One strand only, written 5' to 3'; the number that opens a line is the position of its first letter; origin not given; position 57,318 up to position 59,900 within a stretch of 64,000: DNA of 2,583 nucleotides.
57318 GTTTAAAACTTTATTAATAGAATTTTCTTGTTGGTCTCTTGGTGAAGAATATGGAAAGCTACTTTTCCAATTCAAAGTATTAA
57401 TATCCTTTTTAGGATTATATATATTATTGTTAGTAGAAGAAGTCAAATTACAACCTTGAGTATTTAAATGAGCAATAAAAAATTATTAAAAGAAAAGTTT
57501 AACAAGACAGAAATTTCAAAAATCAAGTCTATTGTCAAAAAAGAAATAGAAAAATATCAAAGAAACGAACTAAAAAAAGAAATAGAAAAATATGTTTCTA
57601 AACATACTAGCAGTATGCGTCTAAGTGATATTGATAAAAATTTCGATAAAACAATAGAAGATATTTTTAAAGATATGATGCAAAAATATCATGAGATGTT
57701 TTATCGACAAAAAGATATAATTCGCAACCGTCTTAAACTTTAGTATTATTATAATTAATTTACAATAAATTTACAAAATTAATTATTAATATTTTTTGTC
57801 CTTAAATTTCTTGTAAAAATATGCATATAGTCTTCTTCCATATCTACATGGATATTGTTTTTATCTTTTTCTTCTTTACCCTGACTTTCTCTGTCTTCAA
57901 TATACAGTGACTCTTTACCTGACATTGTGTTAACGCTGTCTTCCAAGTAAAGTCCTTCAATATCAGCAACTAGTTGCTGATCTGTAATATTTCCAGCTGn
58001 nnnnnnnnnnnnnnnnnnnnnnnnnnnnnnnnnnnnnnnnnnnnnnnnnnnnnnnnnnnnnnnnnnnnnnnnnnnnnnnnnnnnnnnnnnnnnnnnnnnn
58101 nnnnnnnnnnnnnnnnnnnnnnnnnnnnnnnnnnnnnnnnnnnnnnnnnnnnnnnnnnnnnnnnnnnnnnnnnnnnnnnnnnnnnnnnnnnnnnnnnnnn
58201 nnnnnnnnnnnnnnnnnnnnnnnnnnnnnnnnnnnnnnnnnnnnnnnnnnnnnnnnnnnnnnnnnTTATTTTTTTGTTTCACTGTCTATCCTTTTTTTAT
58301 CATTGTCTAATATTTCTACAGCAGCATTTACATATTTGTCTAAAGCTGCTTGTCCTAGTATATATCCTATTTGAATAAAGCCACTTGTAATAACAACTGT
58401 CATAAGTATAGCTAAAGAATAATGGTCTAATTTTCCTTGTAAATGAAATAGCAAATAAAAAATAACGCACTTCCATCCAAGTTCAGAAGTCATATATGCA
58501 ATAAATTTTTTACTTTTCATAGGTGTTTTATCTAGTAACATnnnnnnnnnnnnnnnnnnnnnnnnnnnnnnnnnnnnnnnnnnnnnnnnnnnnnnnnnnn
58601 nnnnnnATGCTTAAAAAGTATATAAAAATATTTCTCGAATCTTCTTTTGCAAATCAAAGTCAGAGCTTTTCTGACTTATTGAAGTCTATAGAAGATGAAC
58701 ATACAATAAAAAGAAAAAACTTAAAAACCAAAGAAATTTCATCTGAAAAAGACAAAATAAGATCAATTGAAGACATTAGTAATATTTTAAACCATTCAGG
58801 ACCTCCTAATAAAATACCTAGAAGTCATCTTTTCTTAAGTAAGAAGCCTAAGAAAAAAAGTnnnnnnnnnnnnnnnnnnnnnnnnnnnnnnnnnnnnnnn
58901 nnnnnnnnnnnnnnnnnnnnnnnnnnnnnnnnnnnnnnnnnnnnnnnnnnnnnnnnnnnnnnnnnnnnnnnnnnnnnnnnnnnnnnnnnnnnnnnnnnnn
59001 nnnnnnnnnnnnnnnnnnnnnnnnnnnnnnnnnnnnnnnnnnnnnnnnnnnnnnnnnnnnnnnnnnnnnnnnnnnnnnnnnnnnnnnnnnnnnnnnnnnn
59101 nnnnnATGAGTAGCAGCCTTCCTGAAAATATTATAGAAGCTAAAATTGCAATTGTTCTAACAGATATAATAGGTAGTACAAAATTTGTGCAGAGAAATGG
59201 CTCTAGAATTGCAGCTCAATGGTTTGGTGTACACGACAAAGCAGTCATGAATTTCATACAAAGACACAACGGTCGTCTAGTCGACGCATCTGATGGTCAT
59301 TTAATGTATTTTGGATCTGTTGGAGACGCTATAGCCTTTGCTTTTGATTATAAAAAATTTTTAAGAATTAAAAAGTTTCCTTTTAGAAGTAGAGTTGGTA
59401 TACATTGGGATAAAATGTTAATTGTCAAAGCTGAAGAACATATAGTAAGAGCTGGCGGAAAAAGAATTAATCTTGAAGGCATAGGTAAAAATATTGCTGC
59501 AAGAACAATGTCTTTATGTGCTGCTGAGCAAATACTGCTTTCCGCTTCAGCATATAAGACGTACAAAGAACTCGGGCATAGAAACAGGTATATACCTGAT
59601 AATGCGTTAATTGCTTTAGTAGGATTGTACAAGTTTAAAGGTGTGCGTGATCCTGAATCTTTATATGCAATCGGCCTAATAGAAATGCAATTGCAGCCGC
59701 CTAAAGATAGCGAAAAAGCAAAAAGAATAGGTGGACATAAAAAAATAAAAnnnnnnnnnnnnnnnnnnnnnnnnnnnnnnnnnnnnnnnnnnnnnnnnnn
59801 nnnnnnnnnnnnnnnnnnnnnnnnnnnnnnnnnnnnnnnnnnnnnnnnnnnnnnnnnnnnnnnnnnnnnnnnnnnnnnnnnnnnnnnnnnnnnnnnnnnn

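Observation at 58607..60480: Phage-encoded cyclic-nucleotide module: membrane-anchored class III cyclase coupled to a 2TM/coiled-coil partner (Pycsar-like layout)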

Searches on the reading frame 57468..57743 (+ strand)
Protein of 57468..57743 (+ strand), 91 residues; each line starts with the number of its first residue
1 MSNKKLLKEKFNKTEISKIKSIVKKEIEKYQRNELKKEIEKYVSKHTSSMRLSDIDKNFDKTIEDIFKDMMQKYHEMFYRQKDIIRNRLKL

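Call 27: search_protein_families(library=pfam, proteins=[window:57468-57743:+], max_evalue=0.1)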
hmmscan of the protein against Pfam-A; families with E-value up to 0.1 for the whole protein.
window:57468-57743:+ (91 aa): 5 families
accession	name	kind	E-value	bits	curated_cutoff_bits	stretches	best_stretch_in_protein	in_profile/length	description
PF11647.13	MLD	-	0.03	14.9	35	1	20-56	34-70/81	Membrane Localization Domain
PF16274.10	Qua1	-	0.031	14.7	29.3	1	22-43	23-45/52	Qua1 domain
PF14176.11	YxiJ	-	0.043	14.8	27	1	5-89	8-88/109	YxiJ-like protein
PF24861.2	SUS_N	-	0.048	14.2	25.4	1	24-68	10-53/115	Sucrose synthase N-terminal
PF24408.1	wHTH-Calcineurin_assc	-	0.08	13.3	27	0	29-55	6-32/56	wHTH-Calcineurin_assc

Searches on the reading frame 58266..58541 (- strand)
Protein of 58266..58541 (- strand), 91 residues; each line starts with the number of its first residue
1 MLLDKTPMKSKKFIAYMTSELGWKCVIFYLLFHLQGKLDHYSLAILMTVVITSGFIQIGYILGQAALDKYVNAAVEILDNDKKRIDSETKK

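Call 27: search_protein_families(library=pfam, proteins=[window:58266-58541:-], max_evalue=0.1)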
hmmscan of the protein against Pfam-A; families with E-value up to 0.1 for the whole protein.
window:58266-58541:- (91 aa): 0 families

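Call 54: find_related_loci(query=window:58266-58538:-, collection=viral_contigs, flank=6000)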
Query window:58266-58538:- (90 aa) in viral_contigs; peptide patterns used: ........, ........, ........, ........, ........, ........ (x = any residue, [..] = any of these).
42 stretches matched a pattern; 36 encode a relative of the query (tblastn E <= 1e-3); 36 distinct loci.
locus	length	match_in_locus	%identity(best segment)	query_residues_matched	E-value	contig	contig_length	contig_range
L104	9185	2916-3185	83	1-90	3e-48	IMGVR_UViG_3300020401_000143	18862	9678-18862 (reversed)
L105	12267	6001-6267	76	1-89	6e-46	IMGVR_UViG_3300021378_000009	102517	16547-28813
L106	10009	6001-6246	84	1-82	3e-45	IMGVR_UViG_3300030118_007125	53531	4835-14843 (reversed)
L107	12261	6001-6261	68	3-89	3e-38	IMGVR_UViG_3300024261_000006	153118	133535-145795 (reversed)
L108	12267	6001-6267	53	1-89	5e-31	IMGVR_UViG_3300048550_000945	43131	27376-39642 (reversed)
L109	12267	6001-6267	53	1-89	5e-31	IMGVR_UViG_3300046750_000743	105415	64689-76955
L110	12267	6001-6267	53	1-89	5e-31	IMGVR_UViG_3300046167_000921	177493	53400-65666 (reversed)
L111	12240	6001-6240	59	2-81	5e-31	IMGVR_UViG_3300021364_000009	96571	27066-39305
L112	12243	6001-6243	57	2-82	8e-31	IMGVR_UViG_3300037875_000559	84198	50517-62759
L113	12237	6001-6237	57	2-80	3e-30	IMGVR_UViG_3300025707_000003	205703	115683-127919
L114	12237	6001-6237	57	2-80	3e-30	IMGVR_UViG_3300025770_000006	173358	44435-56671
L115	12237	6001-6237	57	2-80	3e-30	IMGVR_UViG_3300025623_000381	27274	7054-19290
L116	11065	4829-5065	57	2-80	3e-30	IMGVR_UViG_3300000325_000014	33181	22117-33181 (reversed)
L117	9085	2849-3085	57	2-80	3e-30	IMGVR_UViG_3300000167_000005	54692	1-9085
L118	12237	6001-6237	57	2-80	3e-30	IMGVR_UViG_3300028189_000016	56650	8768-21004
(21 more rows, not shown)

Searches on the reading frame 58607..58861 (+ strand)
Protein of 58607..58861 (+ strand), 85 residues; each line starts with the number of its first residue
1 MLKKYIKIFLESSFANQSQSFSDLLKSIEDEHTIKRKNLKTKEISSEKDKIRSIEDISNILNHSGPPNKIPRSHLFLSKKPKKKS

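Call 3: search_protein_families(library=pfam, proteins=[window:58607-58861:+], max_evalue=1)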
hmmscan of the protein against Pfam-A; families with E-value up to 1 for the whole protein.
window:58607-58861:+ (85 aa): 1 family
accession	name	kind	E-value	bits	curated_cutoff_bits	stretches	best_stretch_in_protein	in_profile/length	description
PF02841.20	GBP_C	-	0.052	13.4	24.3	1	3-62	79-136/297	Guanylate-binding protein, C-terminal domain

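Call 4: search_protein_families(library=ncbifam, proteins=[window:58607-58861:+], max_evalue=1)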
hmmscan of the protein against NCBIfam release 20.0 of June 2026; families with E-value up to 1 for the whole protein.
window:58607-58861:+ (85 aa): 1 family
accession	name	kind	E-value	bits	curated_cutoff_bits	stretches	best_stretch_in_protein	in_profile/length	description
NF040951.1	CRSPR_nucase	equivalog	0.055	12.3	600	1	3-58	88-143/322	CRISPR system ring nuclease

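Call 5: search_protein_families(library=padloc, proteins=[window:58607-58861:+], max_evalue=1)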
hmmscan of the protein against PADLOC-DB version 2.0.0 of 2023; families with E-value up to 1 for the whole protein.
window:58607-58861:+ (85 aa): 0 families

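Call 6: search_protein_families(library=phrogs, proteins=[window:58607-58861:+], max_evalue=1)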
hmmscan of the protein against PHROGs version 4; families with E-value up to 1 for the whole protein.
window:58607-58861:+ (85 aa): 1 family
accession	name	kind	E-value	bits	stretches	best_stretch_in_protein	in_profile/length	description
phrog_37572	-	unknown function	0.031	15.8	1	16-78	9-67/122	-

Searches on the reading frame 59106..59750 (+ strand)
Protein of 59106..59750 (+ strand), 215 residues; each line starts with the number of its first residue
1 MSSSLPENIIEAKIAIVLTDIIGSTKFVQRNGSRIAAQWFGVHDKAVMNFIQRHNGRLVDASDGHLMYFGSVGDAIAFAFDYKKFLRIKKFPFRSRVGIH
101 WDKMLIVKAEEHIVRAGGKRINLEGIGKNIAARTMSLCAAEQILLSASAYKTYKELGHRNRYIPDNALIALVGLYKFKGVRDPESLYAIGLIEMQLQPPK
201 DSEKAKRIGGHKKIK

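Call 61: predict_structure(alignment_id=A4)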
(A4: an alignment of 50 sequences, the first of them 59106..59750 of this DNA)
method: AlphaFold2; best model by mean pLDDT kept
length: 215 residues; sequences in the alignment: 50
mean_pLDDT: 95.5   pTM: 0.91
mean pLDDT of the five models: 95.5, 95.2, 95.0, 94.8, 94.6
residues with pLDDT >= 90: 203; 70-90: 10; 50-70: 1; < 50: 1
segments of 3 or more residues with pLDDT < 50: none
pLDDT, mean of each block of 10 residues (from residue 1): 83 98 97 97 97 97 95 98 97 97 97 95 94 96 97 90 96 96 97 97 96 91
secondary structure, 60 per line:
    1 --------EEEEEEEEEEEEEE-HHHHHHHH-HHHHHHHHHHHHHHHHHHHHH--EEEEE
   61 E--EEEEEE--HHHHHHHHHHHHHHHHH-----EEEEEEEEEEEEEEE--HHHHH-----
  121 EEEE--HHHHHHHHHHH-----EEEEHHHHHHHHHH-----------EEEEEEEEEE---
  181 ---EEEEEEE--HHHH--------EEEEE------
elements in order: E9-22 H24-31 H33-53 E56-61 E64-69 H72-88 E94-108 H111-115 E121-124 H127-137 E143-146 H147-156 E168-177 E184-190 H193-196 E205-209

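Call 63: fold_search(model_id=the predicted structure, library=pdb)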
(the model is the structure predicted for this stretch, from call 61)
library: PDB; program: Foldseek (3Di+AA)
matches with E <= 10: 500; with E <= 0.001: 188
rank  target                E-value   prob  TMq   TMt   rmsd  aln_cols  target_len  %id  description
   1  1ybu_A                1.0e-13  1.00  0.69  0.88   2.4       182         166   25  Mycobacterium tuberculosis adenylyl cyclase Rv1900c CHD, in complex with a substrate analog. (released 2005-02-15)
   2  1ybt_B                1.1e-13  1.00  0.70  0.86   2.2       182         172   25  MYCOBACTERIUM TUBERCULOSIS ADENYLYL CYCLASE, RV1900C CHD (released 2005-02-15)
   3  5d0e_B                1.2e-13  1.00  0.70  0.91   2.2       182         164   24  Crystal Structure of an adenylyl cyclase Ma1120-Cat in complex with GTP and calcium from Mycobacterium avium (released 2016-08-10)
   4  5d0e_A                1.6e-13  1.00  0.68  0.89   2.4       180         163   23  Crystal Structure of an adenylyl cyclase Ma1120-Cat in complex with GTP and calcium from Mycobacterium avium (released 2016-08-10)
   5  5d15_A                4.6e-13  1.00  0.69  0.90   2.2       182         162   23  Crystal structure of an adenylyl cyclase Ma1120 from Mycobacterium avium in complex with ATP and calcium ion (released 2016-08-10)
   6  5d0g_A                5.5e-13  1.00  0.70  0.91   2.1       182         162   23  Crystal structure of triple mutant (KDA to EGY) of adenylyl cyclase Ma1120 from Mycobacterium avium in complex with GT (released 2016-08-10)
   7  1ybt_A                7.8e-13  1.00  0.70  0.89   2.1       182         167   25  MYCOBACTERIUM TUBERCULOSIS ADENYLYL CYCLASE, RV1900C CHD (released 2005-02-15)
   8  4wp9_B                7.8e-13  1.00  0.69  0.92   2.1       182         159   23  Crystal structure of Adenylyl cyclase MA1120 from Mycobacterium Avium bound to 2'5'-DD-3'-ATP, Calcium and Magnesium i (released 2015-09-02)
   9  4wpa_A                8.3e-13  1.00  0.68  0.92   2.2       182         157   22  Crystal structure of Adenylyl cyclase Ma1120 from Mycobacterium Avium bound to Pyrophosphate and Calcium (released 2015-09-02)
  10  1ybu_B                1.7e-12  1.00  0.67  0.87   2.6       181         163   24  Mycobacterium tuberculosis adenylyl cyclase Rv1900c CHD, in complex with a substrate analog. (released 2005-02-15)
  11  4wp9_A                1.7e-12  1.00  0.69  0.89   2.3       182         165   24  Crystal structure of Adenylyl cyclase MA1120 from Mycobacterium Avium bound to 2'5'-DD-3'-ATP, Calcium and Magnesium i (released 2015-09-02)
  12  5d0h_B                1.7e-12  1.00  0.66  0.87   2.9       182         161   22  Crystal Structure of triple mutant (KDA to EGY) of an adenylyl cyclase Ma1120 from Mycobacterium avium in complex with (released 2016-08-10)
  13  3r5g_B                1.9e-12  1.00  0.73  0.80   3.3       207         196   15  Crystal structure of the adenylyl cyclase CyaB from P. aeruginosa (released 2012-01-11)
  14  5d0g_B                1.9e-12  1.00  0.67  0.91   2.1       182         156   21  Crystal structure of triple mutant (KDA to EGY) of adenylyl cyclase Ma1120 from Mycobacterium avium in complex with GT (released 2016-08-10)
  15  2w01_D                2.0e-12  1.00  0.72  0.77   4.5       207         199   17  Crystal structure of the guanylyl cyclase Cya2 (released 2008-09-30)
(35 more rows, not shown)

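Call 65: search_solved_structures(query=A4, max_evalue=0.01, show_alignments=4)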
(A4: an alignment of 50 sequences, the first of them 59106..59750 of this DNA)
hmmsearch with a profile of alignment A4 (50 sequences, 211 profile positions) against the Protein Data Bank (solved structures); distinct sequences matched with E-value up to 0.01: 12.
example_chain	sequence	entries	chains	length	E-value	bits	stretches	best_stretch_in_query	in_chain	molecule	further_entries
1ybt_A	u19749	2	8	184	9.3e-22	80.5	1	4-170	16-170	hydrolase, alpha/beta hydrolase fold family | lipJ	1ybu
4wp9_A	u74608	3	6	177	2e-21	79.4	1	5-155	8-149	Ma1120 | Cyclase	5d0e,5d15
4wp8_A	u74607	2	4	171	2.1e-21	79.3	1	5-153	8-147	Ma1120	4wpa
4wp3_A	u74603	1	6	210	5.2e-21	78.1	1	6-155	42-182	Ma1120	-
5d0g_A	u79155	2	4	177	3.3e-20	75.5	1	5-100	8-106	Cyclase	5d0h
1fx2_A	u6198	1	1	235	4.2e-14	55.5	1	87-186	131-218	RECEPTOR-TYPE ADENYLATE CYCLASE GRESAG 4.1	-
1fx4_A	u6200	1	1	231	3.4e-13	52.5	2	87-184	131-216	RECEPTOR-TYPE ADENYLATE CYCLASE GRESAG 4.3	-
3mr7_A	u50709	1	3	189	7e-08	35.2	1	3-103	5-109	Adenylate/guanylate cyclase/hydrolase, alpha/beta fold family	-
2w01_A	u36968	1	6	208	3.9e-05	26.2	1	6-181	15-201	ADENYLATE CYCLASE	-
6fht_A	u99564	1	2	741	0.00017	24.1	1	6-183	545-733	Bacteriophytochrome,Adenylate cyclase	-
8jsz_A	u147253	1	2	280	0.00038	23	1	7-150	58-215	uridylate cyclase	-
3r5g_A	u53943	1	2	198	0.0035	19.8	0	3-187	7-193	CyaB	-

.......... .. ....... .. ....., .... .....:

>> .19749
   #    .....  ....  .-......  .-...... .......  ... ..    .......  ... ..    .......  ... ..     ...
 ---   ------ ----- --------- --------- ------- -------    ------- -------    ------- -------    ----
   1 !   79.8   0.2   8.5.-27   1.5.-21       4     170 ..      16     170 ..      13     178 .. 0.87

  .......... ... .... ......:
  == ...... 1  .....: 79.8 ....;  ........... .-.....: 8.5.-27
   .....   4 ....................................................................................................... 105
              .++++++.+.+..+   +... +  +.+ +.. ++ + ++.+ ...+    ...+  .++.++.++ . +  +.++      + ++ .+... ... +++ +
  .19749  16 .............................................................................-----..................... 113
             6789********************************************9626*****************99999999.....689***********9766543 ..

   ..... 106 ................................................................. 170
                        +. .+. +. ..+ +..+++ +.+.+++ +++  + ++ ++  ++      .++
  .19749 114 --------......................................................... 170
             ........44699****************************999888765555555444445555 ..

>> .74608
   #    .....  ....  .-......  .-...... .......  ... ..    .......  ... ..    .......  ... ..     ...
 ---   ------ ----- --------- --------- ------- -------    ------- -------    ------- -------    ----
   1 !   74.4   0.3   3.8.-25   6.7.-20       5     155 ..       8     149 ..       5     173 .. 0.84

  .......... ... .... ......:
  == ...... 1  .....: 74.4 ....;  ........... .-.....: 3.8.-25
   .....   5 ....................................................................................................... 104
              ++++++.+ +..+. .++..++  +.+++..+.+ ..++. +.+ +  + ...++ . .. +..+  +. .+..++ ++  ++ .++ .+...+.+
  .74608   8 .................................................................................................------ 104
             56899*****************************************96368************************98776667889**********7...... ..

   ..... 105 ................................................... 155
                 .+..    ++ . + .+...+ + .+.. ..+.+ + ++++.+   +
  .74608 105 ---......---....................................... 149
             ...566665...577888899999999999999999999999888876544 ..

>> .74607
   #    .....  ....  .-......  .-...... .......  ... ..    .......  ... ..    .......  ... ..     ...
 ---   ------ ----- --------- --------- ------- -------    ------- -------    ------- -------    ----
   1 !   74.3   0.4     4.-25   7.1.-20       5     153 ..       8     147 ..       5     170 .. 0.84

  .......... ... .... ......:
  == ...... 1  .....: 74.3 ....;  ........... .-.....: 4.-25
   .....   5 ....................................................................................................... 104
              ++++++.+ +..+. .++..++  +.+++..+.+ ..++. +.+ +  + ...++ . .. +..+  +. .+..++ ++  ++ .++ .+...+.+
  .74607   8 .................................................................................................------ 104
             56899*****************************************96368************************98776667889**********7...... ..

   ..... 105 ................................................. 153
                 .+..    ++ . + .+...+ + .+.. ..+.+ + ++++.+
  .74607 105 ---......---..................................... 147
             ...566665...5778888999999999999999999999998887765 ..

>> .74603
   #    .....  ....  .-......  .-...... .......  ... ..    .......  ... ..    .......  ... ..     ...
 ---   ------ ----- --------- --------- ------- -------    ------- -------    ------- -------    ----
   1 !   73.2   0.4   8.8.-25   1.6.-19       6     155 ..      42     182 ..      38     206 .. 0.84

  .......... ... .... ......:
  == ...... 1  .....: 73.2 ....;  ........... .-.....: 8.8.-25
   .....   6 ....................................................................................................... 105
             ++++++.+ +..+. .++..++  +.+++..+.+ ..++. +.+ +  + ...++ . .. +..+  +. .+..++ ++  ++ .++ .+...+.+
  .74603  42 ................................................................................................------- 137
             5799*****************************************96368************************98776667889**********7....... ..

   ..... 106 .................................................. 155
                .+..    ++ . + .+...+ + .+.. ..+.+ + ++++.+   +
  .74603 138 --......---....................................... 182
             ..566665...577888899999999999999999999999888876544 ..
